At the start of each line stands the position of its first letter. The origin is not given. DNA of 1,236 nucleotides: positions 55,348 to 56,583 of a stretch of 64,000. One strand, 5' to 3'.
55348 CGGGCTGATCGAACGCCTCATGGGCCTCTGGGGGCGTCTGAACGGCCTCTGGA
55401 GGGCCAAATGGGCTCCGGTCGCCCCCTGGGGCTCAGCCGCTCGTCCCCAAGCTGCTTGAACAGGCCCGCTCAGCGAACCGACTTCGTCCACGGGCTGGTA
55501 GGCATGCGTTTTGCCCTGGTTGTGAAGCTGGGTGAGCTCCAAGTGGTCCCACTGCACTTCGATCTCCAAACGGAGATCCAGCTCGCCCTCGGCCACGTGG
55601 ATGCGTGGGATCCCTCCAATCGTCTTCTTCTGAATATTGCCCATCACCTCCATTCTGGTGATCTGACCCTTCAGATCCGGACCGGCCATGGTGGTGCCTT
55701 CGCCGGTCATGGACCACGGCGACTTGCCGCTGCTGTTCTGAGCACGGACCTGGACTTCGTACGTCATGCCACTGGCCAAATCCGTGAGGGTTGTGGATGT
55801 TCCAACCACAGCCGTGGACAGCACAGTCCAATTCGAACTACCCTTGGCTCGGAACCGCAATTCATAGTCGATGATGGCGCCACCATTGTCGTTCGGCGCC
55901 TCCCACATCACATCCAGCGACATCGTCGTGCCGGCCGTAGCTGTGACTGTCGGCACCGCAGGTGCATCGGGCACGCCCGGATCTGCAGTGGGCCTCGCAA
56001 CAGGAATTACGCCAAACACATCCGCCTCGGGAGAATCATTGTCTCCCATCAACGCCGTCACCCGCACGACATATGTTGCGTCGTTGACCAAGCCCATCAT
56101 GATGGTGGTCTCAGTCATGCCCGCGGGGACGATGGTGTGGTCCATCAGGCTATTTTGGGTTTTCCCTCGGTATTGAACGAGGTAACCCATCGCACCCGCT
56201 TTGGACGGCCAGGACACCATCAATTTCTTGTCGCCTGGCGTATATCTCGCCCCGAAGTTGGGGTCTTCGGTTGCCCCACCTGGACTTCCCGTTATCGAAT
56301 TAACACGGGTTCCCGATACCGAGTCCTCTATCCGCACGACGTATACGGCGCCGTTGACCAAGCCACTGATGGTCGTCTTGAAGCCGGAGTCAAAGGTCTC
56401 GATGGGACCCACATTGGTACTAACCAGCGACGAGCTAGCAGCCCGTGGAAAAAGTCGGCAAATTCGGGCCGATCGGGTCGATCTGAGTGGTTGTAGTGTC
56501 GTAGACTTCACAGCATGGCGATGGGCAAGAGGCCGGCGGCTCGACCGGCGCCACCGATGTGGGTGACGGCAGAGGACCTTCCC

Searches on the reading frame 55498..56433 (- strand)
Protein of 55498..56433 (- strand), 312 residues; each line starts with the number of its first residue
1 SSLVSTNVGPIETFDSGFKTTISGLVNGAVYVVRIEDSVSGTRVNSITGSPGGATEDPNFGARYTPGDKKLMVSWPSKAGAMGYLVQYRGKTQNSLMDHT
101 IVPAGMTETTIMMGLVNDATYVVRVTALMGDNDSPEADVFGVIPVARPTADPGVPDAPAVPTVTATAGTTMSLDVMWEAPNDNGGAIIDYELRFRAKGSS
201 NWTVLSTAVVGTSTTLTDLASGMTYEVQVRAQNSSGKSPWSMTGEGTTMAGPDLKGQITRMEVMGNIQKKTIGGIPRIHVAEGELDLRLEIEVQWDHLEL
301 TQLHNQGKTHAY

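Call 9: search_protein_families(library=pfam, proteins=[window:55498-56433:-], max_evalue=0.01)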
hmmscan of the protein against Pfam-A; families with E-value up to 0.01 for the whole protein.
window:55498-56433:- (312 aa): 5 families
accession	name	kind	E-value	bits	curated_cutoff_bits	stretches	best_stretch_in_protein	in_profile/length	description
PF00041.27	fn3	-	4e-24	85.1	25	2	160-241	3-78/84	Fibronectin type III domain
PF25059.1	FN3_DSCAM-DSCAML_C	-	9.2e-13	48.8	39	1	178-251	11-84/89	DSCAM/DSCAML C-terminal Fn3-like domain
PF16656.11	Pur_ac_phosph_N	-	9.8e-09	36.1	30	1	162-246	5-91/93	Purple acid Phosphatase, N-terminal domain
PF25300.1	Fn3_Dep-1_3rd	-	8.6e-08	32.4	26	1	73-134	15-78/85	Dep-1 third Fn3-like domain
PF25788.1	Ig_Rha78A_N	-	0.0035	18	27.4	1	176-243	23-96/105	Rha78A-like, N-terminal immunoglobulin domain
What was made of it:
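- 55498..56435 (-): Surface gene B, middle part (FN3 domains). The 5' end is missing. Pfam fn3, E=4e-24 (call 9).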

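Call 10: search_protein_families(library=ncbifam, proteins=[window:55498-56433:-], max_evalue=0.01)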
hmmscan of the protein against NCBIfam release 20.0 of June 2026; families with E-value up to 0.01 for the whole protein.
window:55498-56433:- (312 aa): 1 family
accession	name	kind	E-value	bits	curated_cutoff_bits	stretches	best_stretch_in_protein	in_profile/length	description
NF045522.1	MXAN_2561_fam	equivalog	7.5e-11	42.1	150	2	155-247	166-257/304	MXAN_2561 family MXYO-CTERM-anchored protein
